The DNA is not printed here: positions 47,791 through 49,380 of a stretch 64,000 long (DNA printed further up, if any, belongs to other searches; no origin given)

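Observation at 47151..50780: cysC - sulfotransferase - flippase-like membrane protein - thioesterase cluster (candidate sulfated lipid/glycoconjugate pathway)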

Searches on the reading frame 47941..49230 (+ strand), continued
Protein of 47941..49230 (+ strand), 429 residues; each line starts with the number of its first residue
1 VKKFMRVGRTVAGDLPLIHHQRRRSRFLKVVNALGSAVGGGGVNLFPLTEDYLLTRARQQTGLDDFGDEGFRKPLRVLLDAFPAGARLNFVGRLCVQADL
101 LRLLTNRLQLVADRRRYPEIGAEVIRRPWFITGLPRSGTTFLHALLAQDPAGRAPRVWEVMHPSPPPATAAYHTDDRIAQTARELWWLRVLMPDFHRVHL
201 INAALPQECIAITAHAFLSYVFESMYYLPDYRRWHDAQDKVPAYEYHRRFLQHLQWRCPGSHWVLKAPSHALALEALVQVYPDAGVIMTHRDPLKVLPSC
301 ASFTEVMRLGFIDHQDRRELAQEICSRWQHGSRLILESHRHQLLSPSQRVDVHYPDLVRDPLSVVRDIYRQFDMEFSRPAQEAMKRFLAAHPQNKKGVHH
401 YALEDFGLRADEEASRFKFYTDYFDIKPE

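Call 81: search_protein_families(library=ncbifam, proteins=[L036:6435-7433:+, L060:5531-6664:+, L036:4082-5917:-, L005:12196-13077:+, L005:13171-14535:+, L036:9476-10288:+, L036:11169-12065:-, L060:3799-4887:+], max_evalue=0.00001)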
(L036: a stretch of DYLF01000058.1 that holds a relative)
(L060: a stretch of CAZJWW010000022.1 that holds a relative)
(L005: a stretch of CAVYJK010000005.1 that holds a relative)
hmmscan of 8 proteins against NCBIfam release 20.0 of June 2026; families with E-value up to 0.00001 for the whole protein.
L036:6435-7433:+ (332 aa): 40 families (the best 25 are shown)
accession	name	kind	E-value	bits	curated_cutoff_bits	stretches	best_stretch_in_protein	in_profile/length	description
TIGR03470.1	HpnH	equivalog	2.7e-123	411.1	225.05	1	1-314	1-317/318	adenosyl-hopene transferase HpnH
TIGR04053.2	TIGR04053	equivalog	8.9e-22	77.8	395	1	24-193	4-179/366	TIGR04053 family radical SAM/SPASM domain-containing protein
TIGR04545.1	rSAM_ahbD_hemeb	equivalog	5.6e-21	75.3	500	1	32-192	4-167/339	heme b synthase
TIGR02666.1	moaA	equivalog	5.8e-19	68.2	284.05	1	35-185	17-178/336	GTP 3',8-cyclase MoaA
TIGR04051.1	rSAM_NirJ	equivalog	2e-17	63.2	515.45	1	34-198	8-174/354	heme d1 biosynthesis radical SAM protein NirJ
TIGR04546.1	rSAM_ahbC_deAc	equivalog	5e-16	58.5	650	1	24-190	36-203/390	12,18-didecarboxysiroheme deacetylase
TIGR04054.1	rSAM_NirJ1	equivalog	1.5e-15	56.7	650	1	29-191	37-201/387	putative heme d1 biosynthesis radical SAM protein NirJ1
TIGR03961.1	rSAM_PTO1314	hypoth_equivalog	5.8e-15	55.4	306.05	1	21-313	16-309/332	PTO1314 family radical SAM protein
TIGR04103.1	rSAM_nif11_3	equivalog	1.4e-14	53.5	725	1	33-193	10-171/412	nif11-class peptide radical SAM maturase 3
TIGR02668.1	moaA_archaeal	equivalog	4.8e-14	52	325.25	1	34-188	16-174/303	GTP 3',8-cyclase MoaA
NF049973.1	radical_Rv1681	equivalog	6.5e-14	51.6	380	1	35-192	79-239/326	Rv1681 family radical SAM protein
TIGR04347.1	pseudo_SAM_Halo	equivalog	5.1e-13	49.1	525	1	28-194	38-206/390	TIGR04347 family pseudo-SAM/SPASM protein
TIGR04055.1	rSAM_NirJ2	equivalog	5.5e-13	49.1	500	1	34-183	6-157/326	putative heme d1 biosynthesis radical SAM protein NirJ2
TIGR04466.1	rSAM_BlsE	equivalog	6.2e-13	48.9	400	1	36-189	11-164/327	cytosylglucuronate decarboxylase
NF001199.0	PRK00164.2-1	equivalog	6.7e-13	48.5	231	1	33-184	17-172/308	GTP 3',8-cyclase MoaA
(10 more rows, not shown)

L060:5531-6664:+ (377 aa): 34 families (the best 25 are shown)
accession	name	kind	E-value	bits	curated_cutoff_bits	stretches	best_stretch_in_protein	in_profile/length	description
TIGR03470.1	HpnH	equivalog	7.7e-161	534.4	225.05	1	1-321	1-318/318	adenosyl-hopene transferase HpnH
TIGR03961.1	rSAM_PTO1314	hypoth_equivalog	9.4e-22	77.7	306.05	1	24-316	19-306/332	PTO1314 family radical SAM protein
TIGR04051.1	rSAM_NirJ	equivalog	4.9e-16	58.7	515.45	1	35-195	9-171/354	heme d1 biosynthesis radical SAM protein NirJ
NF049973.1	radical_Rv1681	equivalog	6.1e-16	58.3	380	1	32-193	76-240/326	Rv1681 family radical SAM protein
TIGR02666.1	moaA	equivalog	2.4e-15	56.3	284.05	1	37-192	19-185/336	GTP 3',8-cyclase MoaA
TIGR04347.1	pseudo_SAM_Halo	equivalog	1.5e-14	54.1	525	1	33-220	43-233/390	TIGR04347 family pseudo-SAM/SPASM protein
TIGR02668.1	moaA_archaeal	equivalog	1.6e-14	53.6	325.25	1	37-189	19-175/303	GTP 3',8-cyclase MoaA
TIGR04053.2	TIGR04053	equivalog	4e-14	52.7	395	1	23-193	3-179/366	TIGR04053 family radical SAM/SPASM domain-containing protein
TIGR04054.1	rSAM_NirJ1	equivalog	1.8e-13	49.9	650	1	36-193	44-203/387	putative heme d1 biosynthesis radical SAM protein NirJ1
TIGR04545.1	rSAM_ahbD_hemeb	equivalog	6.4e-13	48.9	500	1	36-193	8-168/339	heme b synthase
TIGR03962.1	mycofact_rSAM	equivalog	7.7e-13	48.3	265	1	20-193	4-179/339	mycofactocin radical SAM maturase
NF001199.0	PRK00164.2-1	equivalog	9.1e-13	48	231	1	37-190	21-178/308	GTP 3',8-cyclase MoaA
TIGR04546.1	rSAM_ahbC_deAc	equivalog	1.7e-12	46.9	650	1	36-193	47-206/390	12,18-didecarboxysiroheme deacetylase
TIGR04133.1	rSAM_w_lipo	hypoth_equivalog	2.8e-12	46.3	425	1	29-205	25-207/350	TIGR04133 family radical SAM/SPASM protein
TIGR04055.1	rSAM_NirJ2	equivalog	1.4e-09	38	500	1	37-194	9-168/326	putative heme d1 biosynthesis radical SAM protein NirJ2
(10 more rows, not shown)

L036:4082-5917:- (611 aa): 1 family
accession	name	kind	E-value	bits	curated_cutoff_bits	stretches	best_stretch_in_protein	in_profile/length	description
NF009784.2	PRK13279.1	equivalog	7.8e-25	87.5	567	1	89-393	30-333/539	lipid IV(A) 4-amino-4-deoxy-L-arabinosyltransferase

L005:12196-13077:+ (293 aa): 19 families
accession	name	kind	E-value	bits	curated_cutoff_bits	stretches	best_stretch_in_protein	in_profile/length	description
TIGR04182.1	glyco_TIGR04182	equivalog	2.9e-30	105.7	325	1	9-288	3-282/293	S-layer glycoprotein N-glycosyltransferase AglJ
NF007986.1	PRK10714.1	equivalog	1.6e-25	89.8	529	1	8-289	8-294/316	undecaprenyl-phosphate 4-deoxy-4-formamido-L-arabinose transferase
NF041391.1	DPhHxTase_Halo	equivalog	8.8e-23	80.4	375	1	14-226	3-205/213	dolichyl-phosphate hexose transferase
NF047588.1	GlcsyltransPgfSStrep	equivalog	1.3e-17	64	500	1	8-290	3-289/308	glycosyltransferase PgfS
TIGR03937.1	PgaC_IcaA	equivalog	4e-17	62.3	422.3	1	8-126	47-161/407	poly-beta-1,6-N-acetyl-D-glucosamine synthase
NF007482.0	PRK10073.1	equivalog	1.4e-15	57.2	423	1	7-121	7-117/334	glycosyltransferase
NF058614.1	PPMAGASynPpgS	equivalog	1.4e-14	54.1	370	1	10-214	4-207/226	polyprenyl-phospho-N-acetylgalactosaminyl synthase PpgS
NF041875.1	EPS_EpsD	equivalog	1.6e-11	44.2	370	1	9-115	2-105/325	exopolysaccharide biosynthesis glycosyltransferase EpsD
TIGR04283.1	glyco_like_mftF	equivalog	1.2e-10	41.3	182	1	9-119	2-102/221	TIGR04283 family arsenosugar biosynthesis glycosyltransferase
NF047683.1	TeichurnBiosyTuaG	equivalog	6.8e-10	39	400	1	7-119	7-116/252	teichuronic acid biosynthesis protein TuaG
NF038302.1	EPS_HpsE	equivalog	7.9e-10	38.2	300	1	7-120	2-117/307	hormogonium polysaccharide biosynthesis glycosyltransferase HpsE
TIGR03111.1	glyc2_xrt_Gpos1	hypoth_equivalog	6.3e-09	35.1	363.95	1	9-121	52-163/439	TIGR03111 family XrtG-associated glycosyltransferase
TIGR04242.1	nodulat_NodC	equivalog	2e-08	33.6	550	1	8-123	50-163/395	chitooligosaccharide synthase NodC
NF010496.0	PRK13915.1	equivalog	2.8e-08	33.2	262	1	7-102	32-129/307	glucosyl-3-phosphoglycerate synthase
TIGR03965.1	mycofact_glyco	equivalog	9.1e-07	28.1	280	1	8-99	76-164/467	mycofactocin biosynthesis glycosyltransferase MftF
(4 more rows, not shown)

L005:13171-14535:+ (454 aa): 21 families
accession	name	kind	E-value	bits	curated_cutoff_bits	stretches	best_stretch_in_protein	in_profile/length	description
TIGR03471.1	HpnJ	equivalog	1.5e-55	188.9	577.6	1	40-451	31-426/472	hopanoid biosynthesis associated radical SAM protein HpnJ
TIGR02026.1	BchE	equivalog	1e-40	140.1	481.35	1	40-452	19-422/497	magnesium-protoporphyrin IX monomethyl ester anaerobic oxidative cyclase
NF050148.1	rSAM_ApyD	equivalog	1.7e-35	122.5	750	1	100-413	93-392/645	RiPP biosynthesis radical SAM protein ApyD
TIGR04479.1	bcpD_PhpK_rSAM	subfamily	2.2e-28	98.9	600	1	219-388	238-405/504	PhpK family radical SAM P-methyltransferase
NF038361.1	rSAM_Sden_1168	equivalog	8.5e-28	97.2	575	1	188-414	240-473/560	Sden_1168 family B12-binding radical SAM P-methyltransferase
NF033070.1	rSAM_AprD4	equivalog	1.5e-27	96.6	500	1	169-422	143-398/456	AprD4 family radical SAM diol-dehydratase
TIGR04013.1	B12_SAM_MJ_1487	hypoth_equivalog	1.2e-25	90.2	251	2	89-271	49-200/382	TIGR04013 family B12-binding domain/radical SAM domain-containing protein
TIGR04014.1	B12_SAM_MJ_0865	equivalog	4e-19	68.7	360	1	107-417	65-361/434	methyl-coenzyme M reductase glutamine C-methyltransferase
TIGR04072.2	rSAM_ladder_B12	equivalog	5.3e-19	68.2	360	1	225-388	183-345/443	lipid biosynthesis B12-binding/radical SAM protein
TIGR04367.1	HpnR_B12_rSAM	equivalog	8.2e-19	67.5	650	1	46-431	25-388/490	hopanoid C-3 methylase HpnR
NF033712.0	B12_rSAM_KedN5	subfamily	2.2e-17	62.5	700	1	112-382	92-360/624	KedN5 family methylcobalamin-dependent radical SAM C-methyltransferase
TIGR04295.1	B12_rSAM_oligo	hypoth_equivalog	1.7e-15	56.6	400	1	109-353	99-322/422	TIGR04295 family B12-binding domain-containing radical SAM protein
TIGR03975.1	rSAM_ocin_1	subfamily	2.2e-14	52.9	281.85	1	118-387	164-425/606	RiPP maturation radical SAM C-methyltransferase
TIGR04385.1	B12_rSAM_cofa1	equivalog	1.1e-12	47.9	450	1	225-388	198-360/438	B12 lower ligand biosynthesis radical SAM protein BzaD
NF040546.1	rSAM_CUAEP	equivalog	4e-11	42.3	500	1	204-386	149-335/468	CUAEP/CCAEP-tail radical SAM (seleno)protein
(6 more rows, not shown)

L036:9476-10288:+ (270 aa): 1 family
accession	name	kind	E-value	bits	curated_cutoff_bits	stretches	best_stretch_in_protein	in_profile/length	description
NF003195.0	PRK04165.1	equivalog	1.8e-14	53.5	306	1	1-48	1-48/450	acetyl-CoA decarbonylase/synthase complex subunit gamma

L036:11169-12065:- (298 aa): 104 families (the best 25 are shown)
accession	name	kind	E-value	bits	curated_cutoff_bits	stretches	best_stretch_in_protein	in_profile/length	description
NF046020.1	HisKinCckABruc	equivalog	1.4e-91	307.7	1000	1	2-292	556-868/868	cell cycle histidine kinase CckA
NF010076.0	PRK13557.1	subfamily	1.7e-75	254.5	631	1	1-295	242-537/540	histidine kinase famiy protein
NF046026.1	HisKinCckACaul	equivalog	8.9e-74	248.8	1000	1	1-292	377-677/678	cell cycle histidine kinase CckA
NF010411.0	PRK13837.1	equivalog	7.5e-50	169.8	647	1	2-293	526-814/828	two-component system VirA-like sensor kinase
NF052574.1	HisKinEspCMyxo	equivalog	8.9e-37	126.7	1200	1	36-292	530-784/785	serine histidine kinase EspC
NF052573.1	HisKinEspAMyxo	equivalog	1.7e-33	115.6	1400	1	28-257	495-718/755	serine histidine kinase EspA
NF008468.0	PRK11360.1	equivalog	3.1e-32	111.7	646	1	14-156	484-611/616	two-component system sensor histidine kinase AtoS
NF007688.0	PRK10364.1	equivalog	5.1e-30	104.6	479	1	16-156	331-454/460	two-component system sensor histidine kinase ZraS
TIGR02956.1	TMAO_torS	equivalog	5.8e-26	90.9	676.5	1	29-292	572-821/967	TMAO reductase system sensor histidine kinase/response regulator TorS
NF038348.1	T2SS_HK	subfamily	2.4e-24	85.7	450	1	27-152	462-572/574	histidine kinase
NF047466.1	hybrid_RR_LvrB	exception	3.6e-24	85.6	500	1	15-153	242-376/377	hybrid histidine kinase/response regulator LvrB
NF008543.0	PRK11466.1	equivalog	1.4e-22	79.5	982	1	3-287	527-794/914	TMAO reductase system sensor histidine kinase/response regulator TorS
NF011874.0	PRK15347.1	equivalog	2.1e-22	79.1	852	2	86-154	547-615/921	two component system sensor kinase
NF007420.1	PRK09959.1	equivalog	2.3e-22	78.5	1995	1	23-263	815-1043/1197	acid-sensing system histidine kinase EvgS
NF008099.0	PRK10841.1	equivalog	3.6e-22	78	920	2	175-261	826-907/949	two-component system sensor histidine kinase RcsC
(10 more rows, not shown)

L060:3799-4887:+ (362 aa): 6 families
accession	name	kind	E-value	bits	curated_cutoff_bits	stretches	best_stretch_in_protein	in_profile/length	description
TIGR01559.1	squal_synth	equivalog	6.2e-45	153.8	286.75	1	24-319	8-288/337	squalene synthase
TIGR03465.1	HpnD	equivalog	5.5e-22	78.1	278.6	1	156-326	104-264/267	presqualene diphosphate synthase HpnD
TIGR03464.1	HpnC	equivalog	6e-16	58.7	250.45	1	40-296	16-237/267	squalene synthase HpnC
NF042419.1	Phyto_syn_CrtB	equivalog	7.7e-14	51.9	480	1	157-267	123-226/306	15-cis-phytoene synthase CrtB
NF045686.1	PhytoSynCyanob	equivalog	2.6e-12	46.4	550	1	157-274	131-254/310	15-cis-phytoene synthase CrtB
NF045921.1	PhytnSynCrtBRhod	equivalog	9.2e-08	31.9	500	1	157-261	115-213/307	15-cis-phytoene synthase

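Call 87: search_protein_representatives(alignment_id=A1)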
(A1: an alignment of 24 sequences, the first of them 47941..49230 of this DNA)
Query: 24 sequences, 419 profile positions. Proteins with E-value up to 0.001 (for the whole library): 15910; up to 1e-10: 8083; up to 1e-30: 3175. The best 150 are listed.
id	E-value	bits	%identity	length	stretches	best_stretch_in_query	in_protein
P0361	2.0e-135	468.3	-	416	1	11-418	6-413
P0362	1.6e-134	465.3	-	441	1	15-416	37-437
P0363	1.1e-133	462.6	-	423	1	17-414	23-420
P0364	1.7e-131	455.4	-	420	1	12-418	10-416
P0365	2.1e-129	448.4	-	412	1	16-417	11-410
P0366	7.2e-129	446.7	-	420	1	11-413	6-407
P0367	2.0e-126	438.7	-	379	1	32-406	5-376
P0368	5.4e-125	433.9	-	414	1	15-418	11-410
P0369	8.8e-125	433.2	-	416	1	14-415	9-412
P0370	3.7e-124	431.2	-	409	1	11-418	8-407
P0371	4.5e-123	427.6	-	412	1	13-414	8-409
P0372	1.2e-121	422.9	-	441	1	8-417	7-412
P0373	4.7e-121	421.0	-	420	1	13-418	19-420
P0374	1.5e-120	419.3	-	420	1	13-418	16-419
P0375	1.8e-120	419.0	-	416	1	11-418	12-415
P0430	5.6e-105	368.0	-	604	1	20-414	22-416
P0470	1.5e-99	350.1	-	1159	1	38-415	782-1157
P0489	8.7e-98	344.3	-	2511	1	29-414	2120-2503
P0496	3.2e-97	342.4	-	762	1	43-418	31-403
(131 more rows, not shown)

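Call 88: search_protein_families(library=pfam, proteins=[P0470, P0489, P0496, P0430], max_evalue=0.00001)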
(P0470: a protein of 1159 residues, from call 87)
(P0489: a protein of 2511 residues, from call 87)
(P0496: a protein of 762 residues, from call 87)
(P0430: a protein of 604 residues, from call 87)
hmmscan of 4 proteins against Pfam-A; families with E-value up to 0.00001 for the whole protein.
P0470 (1159 aa): 8 families
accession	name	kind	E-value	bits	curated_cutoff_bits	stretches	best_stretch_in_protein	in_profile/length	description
PF13469.12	Sulfotransfer_3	-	1.6e-38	133.6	27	1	861-1108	1-215/216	Sulfotransferase family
PF00975.26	Thioesterase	-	4.5e-30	106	26.4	1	445-581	2-121/226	Thioesterase domain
PF22336.2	RhiE-like_linker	-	1.2e-22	80.1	27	1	152-221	1-66/67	RhiE-like, KS-MAT linker domain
PF22621.2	CurL-like_PKS_C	-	6.1e-18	65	27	1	150-214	2-63/64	CurL-like, PKS C-terminal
PF16197.11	KAsynt_C_assoc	-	3e-13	50.6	33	1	79-200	2-107/111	Ketoacyl-synthetase C-terminal extension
PF00550.31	PP-binding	-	3.7e-12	46.7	20.8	1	340-406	1-67/67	Phosphopantetheine attachment site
PF02801.28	Ketoacyl-synt_C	-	1.7e-10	41.3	20.8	1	2-73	58-116/119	Beta-ketoacyl synthase, C-terminal domain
PF00685.33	Sulfotransfer_1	-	1e-07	32.1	22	1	862-1117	4-193/255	Sulfotransferase domain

P0489 (2511 aa): 17 families
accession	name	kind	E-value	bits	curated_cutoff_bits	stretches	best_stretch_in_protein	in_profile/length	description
PF00109.32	ketoacyl-synt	-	2.8e-68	230.7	20.8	1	17-271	2-252/252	Beta-ketoacyl synthase, N-terminal domain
PF00698.26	Acyl_transf_1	-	6.2e-51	174.2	32.7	1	547-833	1-280/319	Acyl transferase domain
PF08659.16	KR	-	6.4e-46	157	22.6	1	1160-1356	1-179/180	KR domain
PF13469.12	Sulfotransfer_3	-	7e-46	157.6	27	1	2208-2455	1-215/216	Sulfotransferase family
PF02801.28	Ketoacyl-synt_C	-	1.4e-39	135.2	20.8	1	279-398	1-119/119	Beta-ketoacyl synthase, C-terminal domain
PF21394.3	Beta-ketacyl_N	-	6e-25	88.3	26.9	1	943-1107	3-157/170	Beta-ketoacyl synthase-like, N-terminal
PF22621.2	CurL-like_PKS_C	-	1.8e-23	82.7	27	1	463-522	1-60/64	CurL-like, PKS C-terminal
PF00975.26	Thioesterase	-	4.1e-22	79.9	26.4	1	1851-1964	2-118/226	Thioesterase domain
PF16197.11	KAsynt_C_assoc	-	2.5e-19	70.1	33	1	400-513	1-109/111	Ketoacyl-synthetase C-terminal extension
PF00550.31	PP-binding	-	2.7e-16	60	20.8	1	1761-1823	2-66/67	Phosphopantetheine attachment site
PF21089.3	PKS_DH_N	-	4.7e-13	49.4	27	1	1388-1482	8-102/103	Polyketide synthase dehydratase domain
PF14765.12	PS-DH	-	7.7e-12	45.5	23.7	1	1535-1663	32-160/166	Polyketide synthase dehydratase N-terminal domain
PF22336.2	RhiE-like_linker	-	7.6e-11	42.3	27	1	467-521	2-55/67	RhiE-like, KS-MAT linker domain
PF00685.33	Sulfotransfer_1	-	5.4e-08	33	22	1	2208-2471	3-201/255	Sulfotransferase domain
PF00106.31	adh_short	-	1.6e-07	31.5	26.6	0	1163-1340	4-164/195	short chain dehydrogenase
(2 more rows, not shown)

P0496 (762 aa): 2 families
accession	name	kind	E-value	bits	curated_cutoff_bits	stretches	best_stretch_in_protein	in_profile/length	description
PF13469.12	Sulfotransfer_3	-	1.1e-42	147.2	27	1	105-349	1-213/216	Sulfotransferase family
PF03706.18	LPG_synthase_TM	-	1.6e-24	87.4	33.4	1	445-725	3-294/302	Lysylphosphatidylglycerol synthase TM region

P0430 (604 aa): 2 families
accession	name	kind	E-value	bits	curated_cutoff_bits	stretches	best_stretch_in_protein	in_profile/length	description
PF13469.12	Sulfotransfer_3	-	2.9e-41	142.5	27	1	119-365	1-213/216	Sulfotransferase family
PF00685.33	Sulfotransfer_1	-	4.9e-08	33.1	22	1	119-377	3-195/255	Sulfotransferase domain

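Call 89: find_encoding_contigs(protein=P0496, flank=8000, max_places=3)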
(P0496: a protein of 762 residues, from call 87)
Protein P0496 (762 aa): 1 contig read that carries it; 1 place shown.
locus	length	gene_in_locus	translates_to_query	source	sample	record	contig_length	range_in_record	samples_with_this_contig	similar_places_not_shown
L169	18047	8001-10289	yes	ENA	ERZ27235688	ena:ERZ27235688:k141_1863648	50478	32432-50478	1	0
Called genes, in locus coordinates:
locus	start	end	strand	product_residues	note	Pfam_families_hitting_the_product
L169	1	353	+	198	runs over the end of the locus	PF07310:PAS_5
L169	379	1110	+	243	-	PF01755:Glyco_transf_25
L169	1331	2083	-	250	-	PF00106:adh_short, PF08659:KR, PF13561:adh_short_C2, PF08643:DUF1776 (weak)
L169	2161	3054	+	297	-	PF00226:DnaJ, PF01556:DnaJ_C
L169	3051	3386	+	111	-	PF13591:MerR_2 (weak)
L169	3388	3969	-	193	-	PF04191:PEMT, PF04140:ICMT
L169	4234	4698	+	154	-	PF01047:MarR, PF12802:MarR_2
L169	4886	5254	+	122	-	PF09361:Phasin_2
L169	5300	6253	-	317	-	PF04909:Amidohydro_2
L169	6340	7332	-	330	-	PF00126:HTH_1, PF03466:LysR_substrate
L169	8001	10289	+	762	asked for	PF13469:Sulfotransfer_3, PF03706:LPG_synthase_TM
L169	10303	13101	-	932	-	PF00176:SNF2-rel_dom, PF04851:ResIII (weak), PF00271:Helicase_C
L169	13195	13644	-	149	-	-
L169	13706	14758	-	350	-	-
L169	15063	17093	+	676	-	PF04879:Molybdop_Fe4S4, PF00384:Molybdopterin, PF01568:Molydop_binding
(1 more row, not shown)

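Call 91: list_cluster_members(proteins=[P0496])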
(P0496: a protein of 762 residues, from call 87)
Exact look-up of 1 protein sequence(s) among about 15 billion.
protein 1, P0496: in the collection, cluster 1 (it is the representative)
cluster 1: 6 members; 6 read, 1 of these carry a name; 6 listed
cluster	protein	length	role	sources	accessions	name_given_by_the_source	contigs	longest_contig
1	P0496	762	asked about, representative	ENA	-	-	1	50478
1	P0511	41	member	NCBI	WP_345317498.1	hypothetical protein [Mycobacterium paraffinicum]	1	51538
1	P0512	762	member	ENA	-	-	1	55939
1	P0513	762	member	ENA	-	-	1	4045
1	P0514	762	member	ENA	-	-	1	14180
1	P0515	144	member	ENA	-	-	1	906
